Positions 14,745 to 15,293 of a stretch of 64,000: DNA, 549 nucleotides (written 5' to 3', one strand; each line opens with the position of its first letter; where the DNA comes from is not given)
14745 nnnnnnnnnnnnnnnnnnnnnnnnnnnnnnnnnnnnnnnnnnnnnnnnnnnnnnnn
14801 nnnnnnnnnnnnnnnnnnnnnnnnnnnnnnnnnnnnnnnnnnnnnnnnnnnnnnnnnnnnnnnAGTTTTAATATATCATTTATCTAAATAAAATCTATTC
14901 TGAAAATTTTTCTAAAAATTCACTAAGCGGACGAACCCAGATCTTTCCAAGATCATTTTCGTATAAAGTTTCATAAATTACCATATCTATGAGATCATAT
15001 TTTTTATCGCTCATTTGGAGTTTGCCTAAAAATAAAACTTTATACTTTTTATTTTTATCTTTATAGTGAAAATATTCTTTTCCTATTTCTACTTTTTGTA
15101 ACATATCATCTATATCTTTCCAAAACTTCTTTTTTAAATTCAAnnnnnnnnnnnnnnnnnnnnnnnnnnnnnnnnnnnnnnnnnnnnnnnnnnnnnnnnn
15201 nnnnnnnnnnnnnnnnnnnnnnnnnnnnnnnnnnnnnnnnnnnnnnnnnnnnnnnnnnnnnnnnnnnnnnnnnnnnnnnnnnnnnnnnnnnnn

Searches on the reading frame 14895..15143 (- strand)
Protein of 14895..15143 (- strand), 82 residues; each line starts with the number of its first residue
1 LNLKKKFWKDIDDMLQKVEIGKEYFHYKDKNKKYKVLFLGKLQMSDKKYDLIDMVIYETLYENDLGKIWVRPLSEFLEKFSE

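Call 39: search_protein_families(library=pfam, proteins=[window:14895-15143:-], max_evalue=0.01)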
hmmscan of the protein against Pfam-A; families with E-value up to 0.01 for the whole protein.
window:14895-15143:- (82 aa): 1 family
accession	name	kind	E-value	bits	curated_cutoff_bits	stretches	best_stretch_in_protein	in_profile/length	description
PF07866.17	DUF1653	-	1.4e-07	32.2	23.5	1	23-79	2-49/62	Protein of unknown function (DUF1653)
